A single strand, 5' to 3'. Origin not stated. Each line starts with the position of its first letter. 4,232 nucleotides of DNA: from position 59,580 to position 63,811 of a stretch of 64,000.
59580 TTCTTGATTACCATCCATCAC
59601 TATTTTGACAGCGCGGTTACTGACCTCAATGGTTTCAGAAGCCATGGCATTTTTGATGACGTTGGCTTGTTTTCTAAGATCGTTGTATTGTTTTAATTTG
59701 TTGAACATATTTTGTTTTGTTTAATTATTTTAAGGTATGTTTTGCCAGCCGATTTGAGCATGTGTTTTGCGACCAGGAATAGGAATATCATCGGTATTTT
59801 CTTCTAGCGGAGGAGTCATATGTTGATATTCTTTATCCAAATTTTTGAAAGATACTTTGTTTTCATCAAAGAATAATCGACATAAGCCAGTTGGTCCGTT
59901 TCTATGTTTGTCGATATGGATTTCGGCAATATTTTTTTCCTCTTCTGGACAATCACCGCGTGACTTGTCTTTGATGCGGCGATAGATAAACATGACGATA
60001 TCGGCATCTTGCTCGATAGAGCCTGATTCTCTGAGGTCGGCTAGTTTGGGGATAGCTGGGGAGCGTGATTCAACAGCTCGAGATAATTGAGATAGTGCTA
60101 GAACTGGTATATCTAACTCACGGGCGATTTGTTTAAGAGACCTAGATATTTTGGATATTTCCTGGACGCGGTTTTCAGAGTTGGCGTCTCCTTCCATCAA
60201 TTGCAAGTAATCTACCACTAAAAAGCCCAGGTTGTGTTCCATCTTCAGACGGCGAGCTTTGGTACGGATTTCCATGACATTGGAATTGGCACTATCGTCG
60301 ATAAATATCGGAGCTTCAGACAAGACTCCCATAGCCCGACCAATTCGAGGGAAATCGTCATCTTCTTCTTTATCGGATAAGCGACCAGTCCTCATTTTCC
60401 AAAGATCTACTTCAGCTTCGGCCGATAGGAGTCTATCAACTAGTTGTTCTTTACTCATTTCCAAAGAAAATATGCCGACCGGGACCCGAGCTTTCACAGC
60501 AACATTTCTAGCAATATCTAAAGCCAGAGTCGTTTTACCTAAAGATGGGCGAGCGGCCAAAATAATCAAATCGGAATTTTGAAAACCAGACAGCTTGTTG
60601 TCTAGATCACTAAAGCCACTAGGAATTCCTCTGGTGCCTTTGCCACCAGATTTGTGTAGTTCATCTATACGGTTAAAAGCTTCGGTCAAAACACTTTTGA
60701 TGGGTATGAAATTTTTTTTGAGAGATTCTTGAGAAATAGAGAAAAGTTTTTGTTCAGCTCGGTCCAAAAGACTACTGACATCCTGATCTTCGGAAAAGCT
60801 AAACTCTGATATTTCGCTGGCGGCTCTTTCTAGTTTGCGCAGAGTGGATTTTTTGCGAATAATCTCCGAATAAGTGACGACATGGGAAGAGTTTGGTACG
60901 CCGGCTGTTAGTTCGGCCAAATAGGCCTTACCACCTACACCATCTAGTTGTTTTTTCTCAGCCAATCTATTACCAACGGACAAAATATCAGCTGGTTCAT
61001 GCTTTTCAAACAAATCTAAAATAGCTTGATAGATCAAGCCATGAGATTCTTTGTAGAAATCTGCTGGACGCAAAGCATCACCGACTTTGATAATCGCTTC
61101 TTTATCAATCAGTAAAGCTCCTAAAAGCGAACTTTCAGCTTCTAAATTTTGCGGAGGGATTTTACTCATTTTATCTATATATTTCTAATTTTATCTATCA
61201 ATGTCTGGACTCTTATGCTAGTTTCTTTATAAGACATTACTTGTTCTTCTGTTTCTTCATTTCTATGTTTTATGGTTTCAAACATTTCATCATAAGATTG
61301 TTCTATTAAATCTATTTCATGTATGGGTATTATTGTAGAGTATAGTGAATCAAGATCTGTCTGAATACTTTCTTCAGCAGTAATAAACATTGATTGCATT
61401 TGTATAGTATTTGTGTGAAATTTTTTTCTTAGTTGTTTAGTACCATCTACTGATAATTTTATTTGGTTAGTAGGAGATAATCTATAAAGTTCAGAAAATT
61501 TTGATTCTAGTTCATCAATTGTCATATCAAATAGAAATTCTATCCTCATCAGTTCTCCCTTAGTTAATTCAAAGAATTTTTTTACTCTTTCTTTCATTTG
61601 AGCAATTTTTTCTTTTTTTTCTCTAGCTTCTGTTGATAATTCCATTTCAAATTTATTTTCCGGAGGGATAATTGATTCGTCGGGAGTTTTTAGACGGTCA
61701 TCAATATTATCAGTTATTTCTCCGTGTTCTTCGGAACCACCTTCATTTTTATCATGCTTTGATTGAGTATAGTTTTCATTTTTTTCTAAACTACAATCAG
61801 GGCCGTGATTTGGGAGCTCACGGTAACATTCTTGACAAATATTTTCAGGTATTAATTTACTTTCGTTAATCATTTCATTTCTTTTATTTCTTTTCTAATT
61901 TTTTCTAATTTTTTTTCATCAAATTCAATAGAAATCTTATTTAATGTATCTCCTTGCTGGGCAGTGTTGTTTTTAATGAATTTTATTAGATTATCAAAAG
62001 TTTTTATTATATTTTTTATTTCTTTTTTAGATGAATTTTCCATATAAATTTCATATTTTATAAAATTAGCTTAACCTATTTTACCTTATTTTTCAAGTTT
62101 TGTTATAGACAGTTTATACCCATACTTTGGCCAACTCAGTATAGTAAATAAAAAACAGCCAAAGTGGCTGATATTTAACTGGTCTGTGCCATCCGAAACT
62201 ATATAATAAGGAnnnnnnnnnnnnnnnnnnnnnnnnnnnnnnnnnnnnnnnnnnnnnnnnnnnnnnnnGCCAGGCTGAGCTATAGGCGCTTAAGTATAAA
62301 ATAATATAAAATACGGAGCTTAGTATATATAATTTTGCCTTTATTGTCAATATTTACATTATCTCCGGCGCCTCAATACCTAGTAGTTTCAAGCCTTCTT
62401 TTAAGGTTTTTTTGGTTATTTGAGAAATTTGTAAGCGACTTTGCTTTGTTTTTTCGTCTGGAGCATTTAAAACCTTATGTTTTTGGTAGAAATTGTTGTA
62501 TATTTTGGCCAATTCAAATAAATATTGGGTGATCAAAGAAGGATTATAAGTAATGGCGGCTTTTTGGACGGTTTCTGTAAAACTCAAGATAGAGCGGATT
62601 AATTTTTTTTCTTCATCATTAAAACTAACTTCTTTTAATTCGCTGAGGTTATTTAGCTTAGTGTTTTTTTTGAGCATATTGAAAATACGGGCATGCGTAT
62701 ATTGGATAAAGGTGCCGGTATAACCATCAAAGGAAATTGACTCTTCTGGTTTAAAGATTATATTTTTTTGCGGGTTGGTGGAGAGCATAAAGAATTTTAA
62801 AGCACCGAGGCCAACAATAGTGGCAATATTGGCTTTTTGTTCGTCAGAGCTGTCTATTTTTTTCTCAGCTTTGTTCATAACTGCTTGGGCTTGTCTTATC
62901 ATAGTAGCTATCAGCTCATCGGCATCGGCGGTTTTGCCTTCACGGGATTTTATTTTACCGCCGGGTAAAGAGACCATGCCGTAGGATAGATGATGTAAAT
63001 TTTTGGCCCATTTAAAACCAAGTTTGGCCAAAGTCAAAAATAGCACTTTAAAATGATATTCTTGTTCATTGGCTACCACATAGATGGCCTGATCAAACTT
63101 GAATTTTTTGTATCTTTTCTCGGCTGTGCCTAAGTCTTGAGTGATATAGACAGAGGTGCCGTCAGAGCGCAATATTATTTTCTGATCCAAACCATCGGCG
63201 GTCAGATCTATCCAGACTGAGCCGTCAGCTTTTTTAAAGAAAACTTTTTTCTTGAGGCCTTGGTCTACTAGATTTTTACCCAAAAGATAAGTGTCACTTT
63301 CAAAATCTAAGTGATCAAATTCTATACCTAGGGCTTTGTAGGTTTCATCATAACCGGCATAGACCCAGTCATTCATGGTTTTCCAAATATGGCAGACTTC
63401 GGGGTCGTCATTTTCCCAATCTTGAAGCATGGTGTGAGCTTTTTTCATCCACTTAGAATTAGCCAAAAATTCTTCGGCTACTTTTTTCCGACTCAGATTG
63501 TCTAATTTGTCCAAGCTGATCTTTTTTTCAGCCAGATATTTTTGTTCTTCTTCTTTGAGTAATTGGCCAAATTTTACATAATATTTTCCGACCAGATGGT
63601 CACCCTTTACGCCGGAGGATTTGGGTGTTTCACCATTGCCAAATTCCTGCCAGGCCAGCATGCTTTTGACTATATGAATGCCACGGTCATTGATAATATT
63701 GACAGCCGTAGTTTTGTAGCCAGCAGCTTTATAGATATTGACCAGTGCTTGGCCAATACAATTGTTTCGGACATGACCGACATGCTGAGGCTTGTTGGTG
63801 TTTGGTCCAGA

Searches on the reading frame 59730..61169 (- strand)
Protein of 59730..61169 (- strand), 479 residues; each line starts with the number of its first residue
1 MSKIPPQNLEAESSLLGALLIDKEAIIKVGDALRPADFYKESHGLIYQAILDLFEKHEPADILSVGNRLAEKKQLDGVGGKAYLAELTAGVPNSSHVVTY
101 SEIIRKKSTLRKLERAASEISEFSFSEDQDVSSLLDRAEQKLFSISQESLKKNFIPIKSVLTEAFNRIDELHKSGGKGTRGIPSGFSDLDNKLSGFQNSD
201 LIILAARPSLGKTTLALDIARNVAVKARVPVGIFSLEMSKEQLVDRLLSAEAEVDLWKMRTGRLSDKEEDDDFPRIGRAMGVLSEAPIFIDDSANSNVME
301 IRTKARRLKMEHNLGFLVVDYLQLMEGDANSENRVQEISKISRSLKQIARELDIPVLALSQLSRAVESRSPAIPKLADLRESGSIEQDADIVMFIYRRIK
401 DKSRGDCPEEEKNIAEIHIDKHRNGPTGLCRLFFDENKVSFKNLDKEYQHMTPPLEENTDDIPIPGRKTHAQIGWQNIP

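Call 83: search_protein_families(library=pfam, proteins=[window:59730-61169:-], max_evalue=0.001)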
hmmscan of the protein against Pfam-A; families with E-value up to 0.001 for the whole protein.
window:59730-61169:- (479 aa): 3 families
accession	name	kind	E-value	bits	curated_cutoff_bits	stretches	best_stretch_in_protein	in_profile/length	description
PF03796.21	DnaB_C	-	4e-101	338.1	27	1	181-443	1-255/255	DnaB-like helicase C terminal domain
PF00772.26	DnaB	-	6.5e-32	110.1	23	1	5-105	2-102/103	DnaB-like helicase N terminal domain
PF13481.12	AAA_25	-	4.1e-15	56.4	27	1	198-362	32-190/195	AAA domain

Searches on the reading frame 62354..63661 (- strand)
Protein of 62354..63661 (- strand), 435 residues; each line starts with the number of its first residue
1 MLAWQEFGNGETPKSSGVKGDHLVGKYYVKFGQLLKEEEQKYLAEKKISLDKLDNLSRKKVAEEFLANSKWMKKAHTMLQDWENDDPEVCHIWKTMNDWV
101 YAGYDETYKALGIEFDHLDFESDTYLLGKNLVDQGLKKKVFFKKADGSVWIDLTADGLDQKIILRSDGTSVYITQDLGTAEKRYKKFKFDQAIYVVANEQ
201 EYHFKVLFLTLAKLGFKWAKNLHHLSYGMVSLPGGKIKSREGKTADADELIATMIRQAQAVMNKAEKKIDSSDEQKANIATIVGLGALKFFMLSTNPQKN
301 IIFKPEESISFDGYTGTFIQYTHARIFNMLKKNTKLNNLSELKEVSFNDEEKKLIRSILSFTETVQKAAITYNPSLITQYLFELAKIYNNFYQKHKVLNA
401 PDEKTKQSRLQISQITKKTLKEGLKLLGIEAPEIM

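Call 83: search_protein_families(library=pfam, proteins=[window:62354-63661:-], max_evalue=0.001)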
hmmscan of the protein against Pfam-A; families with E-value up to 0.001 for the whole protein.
window:62354-63661:- (435 aa): 2 families
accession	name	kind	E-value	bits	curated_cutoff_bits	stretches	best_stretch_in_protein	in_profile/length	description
PF00750.26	tRNA-synt_1d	-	1.3e-35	123.5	23.3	1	24-303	66-347/349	tRNA synthetases class I (R), catalytic domain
PF05746.21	DALR_1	-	1.4e-32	112.6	22.3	1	319-435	1-117/117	DALR anticodon binding domain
